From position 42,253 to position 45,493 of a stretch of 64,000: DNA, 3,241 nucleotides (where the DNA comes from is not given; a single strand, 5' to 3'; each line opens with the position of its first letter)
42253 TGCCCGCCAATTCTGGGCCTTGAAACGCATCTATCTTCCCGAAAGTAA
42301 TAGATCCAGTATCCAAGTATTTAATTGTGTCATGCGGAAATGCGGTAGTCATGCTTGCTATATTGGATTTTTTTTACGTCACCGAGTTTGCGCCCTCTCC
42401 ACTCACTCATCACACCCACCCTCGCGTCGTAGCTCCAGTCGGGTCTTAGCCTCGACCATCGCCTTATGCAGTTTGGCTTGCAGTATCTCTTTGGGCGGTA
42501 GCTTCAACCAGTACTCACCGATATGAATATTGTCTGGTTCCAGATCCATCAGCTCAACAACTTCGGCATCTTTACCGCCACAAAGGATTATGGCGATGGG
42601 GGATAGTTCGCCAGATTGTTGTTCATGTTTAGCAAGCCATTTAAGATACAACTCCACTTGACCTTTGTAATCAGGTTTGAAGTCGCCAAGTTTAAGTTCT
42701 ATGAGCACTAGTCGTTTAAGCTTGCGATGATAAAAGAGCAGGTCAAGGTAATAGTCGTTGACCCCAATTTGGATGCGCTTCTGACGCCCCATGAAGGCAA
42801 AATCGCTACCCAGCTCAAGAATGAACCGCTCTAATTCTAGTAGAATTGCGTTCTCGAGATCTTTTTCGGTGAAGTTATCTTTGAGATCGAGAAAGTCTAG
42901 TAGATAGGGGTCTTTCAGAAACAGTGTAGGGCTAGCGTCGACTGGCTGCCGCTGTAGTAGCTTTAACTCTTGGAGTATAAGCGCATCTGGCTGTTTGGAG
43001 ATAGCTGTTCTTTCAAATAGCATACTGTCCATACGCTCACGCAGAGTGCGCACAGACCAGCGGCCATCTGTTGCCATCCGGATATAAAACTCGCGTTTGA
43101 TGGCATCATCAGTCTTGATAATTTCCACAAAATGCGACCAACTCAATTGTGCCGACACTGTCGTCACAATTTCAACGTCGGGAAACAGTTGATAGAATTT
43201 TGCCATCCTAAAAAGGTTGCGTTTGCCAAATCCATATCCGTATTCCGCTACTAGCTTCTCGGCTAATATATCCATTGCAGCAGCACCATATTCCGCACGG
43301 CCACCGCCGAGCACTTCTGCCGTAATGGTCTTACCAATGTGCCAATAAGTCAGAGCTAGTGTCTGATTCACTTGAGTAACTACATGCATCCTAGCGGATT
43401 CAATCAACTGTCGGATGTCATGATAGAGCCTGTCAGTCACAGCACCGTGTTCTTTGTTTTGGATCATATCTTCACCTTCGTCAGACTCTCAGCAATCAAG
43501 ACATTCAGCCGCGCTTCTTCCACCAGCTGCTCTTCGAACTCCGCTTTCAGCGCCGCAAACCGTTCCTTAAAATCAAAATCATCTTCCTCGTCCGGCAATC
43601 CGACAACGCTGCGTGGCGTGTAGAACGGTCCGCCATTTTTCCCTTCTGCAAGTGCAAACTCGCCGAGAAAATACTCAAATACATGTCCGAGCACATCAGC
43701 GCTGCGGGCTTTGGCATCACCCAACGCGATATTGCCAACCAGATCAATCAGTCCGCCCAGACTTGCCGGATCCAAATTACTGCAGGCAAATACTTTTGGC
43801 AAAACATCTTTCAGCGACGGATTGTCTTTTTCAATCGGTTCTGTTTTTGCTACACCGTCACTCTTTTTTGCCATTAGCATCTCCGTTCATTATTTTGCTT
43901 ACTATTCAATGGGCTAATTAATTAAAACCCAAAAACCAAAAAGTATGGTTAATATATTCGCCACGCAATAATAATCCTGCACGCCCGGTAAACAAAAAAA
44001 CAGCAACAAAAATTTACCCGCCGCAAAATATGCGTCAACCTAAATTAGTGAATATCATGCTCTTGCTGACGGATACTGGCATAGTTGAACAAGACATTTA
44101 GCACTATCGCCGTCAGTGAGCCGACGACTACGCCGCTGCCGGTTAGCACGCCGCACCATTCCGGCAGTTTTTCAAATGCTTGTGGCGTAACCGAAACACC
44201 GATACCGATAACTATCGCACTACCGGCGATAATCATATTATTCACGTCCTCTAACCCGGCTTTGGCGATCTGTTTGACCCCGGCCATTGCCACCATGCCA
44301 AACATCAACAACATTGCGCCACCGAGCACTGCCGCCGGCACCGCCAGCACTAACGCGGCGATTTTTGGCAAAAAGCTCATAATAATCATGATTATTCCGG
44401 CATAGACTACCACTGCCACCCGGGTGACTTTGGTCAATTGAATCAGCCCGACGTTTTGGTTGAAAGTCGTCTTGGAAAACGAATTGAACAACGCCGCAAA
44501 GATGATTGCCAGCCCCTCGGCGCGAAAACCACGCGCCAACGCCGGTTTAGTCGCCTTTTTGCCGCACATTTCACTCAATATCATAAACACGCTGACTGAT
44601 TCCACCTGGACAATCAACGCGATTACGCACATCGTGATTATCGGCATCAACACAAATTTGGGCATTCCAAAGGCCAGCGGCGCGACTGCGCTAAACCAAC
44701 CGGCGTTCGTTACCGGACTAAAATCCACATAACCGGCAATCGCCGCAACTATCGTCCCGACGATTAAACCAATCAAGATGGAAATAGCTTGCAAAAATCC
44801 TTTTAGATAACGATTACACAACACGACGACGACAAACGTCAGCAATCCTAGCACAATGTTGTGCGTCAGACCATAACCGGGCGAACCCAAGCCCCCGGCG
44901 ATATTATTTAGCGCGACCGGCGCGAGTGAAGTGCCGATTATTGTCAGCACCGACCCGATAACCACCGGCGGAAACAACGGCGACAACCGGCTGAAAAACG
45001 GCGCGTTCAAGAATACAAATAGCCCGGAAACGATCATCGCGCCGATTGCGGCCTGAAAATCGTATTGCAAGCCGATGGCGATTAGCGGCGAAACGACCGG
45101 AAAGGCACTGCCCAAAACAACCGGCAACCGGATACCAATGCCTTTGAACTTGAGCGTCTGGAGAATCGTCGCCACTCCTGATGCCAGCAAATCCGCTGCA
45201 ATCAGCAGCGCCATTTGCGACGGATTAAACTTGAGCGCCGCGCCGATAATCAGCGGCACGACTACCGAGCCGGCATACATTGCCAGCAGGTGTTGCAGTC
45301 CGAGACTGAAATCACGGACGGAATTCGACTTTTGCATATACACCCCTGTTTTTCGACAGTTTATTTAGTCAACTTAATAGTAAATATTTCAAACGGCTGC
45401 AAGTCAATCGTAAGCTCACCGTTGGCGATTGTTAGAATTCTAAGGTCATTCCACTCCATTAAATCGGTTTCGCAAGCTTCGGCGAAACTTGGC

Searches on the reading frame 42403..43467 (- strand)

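Call 55: search_protein_families(library=pfam, proteins=[window:42403-43467:-])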
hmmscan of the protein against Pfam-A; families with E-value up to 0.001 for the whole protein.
window:42403-43467:- (354 aa): 2 families
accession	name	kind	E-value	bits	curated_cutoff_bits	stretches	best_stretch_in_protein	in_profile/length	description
PF17761.7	DUF1016_N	-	4.5e-45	153.5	32.8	1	17-153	1-137/137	DUF1016 N-terminal domain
PF06250.17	YhcG_C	-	3.6e-44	150.8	32.5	1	183-333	3-156/157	YhcG PDDEXK nuclease domain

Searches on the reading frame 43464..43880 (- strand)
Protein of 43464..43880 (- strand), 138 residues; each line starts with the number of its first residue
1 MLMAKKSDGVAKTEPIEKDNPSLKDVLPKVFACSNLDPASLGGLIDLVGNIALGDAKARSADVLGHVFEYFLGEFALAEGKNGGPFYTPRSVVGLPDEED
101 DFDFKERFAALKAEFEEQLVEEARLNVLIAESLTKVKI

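Call 55: search_protein_families(library=pfam, proteins=[window:43464-43880:-])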
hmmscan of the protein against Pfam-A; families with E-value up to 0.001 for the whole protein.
window:43464-43880:- (138 aa): 1 family
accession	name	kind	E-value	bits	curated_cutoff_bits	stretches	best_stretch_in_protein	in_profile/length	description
PF02384.22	N6_Mtase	-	4.9e-09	36.4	20.4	1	60-94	2-36/311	N-6 DNA Methylase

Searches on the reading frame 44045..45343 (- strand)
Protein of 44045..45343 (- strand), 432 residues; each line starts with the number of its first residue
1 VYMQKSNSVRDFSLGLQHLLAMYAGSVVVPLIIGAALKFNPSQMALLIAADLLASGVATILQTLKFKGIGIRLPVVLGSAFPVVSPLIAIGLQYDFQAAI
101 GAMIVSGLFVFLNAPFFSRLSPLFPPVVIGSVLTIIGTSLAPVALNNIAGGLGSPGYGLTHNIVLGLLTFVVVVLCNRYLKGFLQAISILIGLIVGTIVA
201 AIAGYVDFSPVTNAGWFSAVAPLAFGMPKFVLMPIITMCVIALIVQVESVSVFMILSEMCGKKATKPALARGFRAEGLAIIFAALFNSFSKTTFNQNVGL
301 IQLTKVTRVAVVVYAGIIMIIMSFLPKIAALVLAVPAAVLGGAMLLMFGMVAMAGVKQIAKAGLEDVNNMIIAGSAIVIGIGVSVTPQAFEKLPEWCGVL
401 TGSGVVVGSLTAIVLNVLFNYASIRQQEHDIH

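Call 9: search_protein_families(library=pfam, proteins=[window:44045-45343:-])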
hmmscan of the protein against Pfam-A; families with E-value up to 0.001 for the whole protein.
window:44045-45343:- (432 aa): 1 family
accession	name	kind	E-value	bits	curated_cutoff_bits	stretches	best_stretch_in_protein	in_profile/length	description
PF00860.26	Xan_ur_permease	-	2.2e-97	326.7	27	1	12-387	4-387/389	Permease family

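Call 29: find_encoding_contigs(protein=window:44045-45337:-, flank=10000, max_places=6)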
Protein window:44045-45337:- (430 aa): 1 contig read that carries it; 1 place shown.
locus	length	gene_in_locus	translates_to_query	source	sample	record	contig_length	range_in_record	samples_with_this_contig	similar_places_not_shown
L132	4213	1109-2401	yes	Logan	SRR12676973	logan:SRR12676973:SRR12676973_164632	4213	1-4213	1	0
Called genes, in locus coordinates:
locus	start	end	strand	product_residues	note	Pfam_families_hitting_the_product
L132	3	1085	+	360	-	?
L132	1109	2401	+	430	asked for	PF00860:Xan_ur_permease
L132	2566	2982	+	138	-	PF02384:N6_Mtase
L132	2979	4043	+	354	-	PF17761:DUF1016_N, PF06250:YhcG_C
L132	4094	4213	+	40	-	?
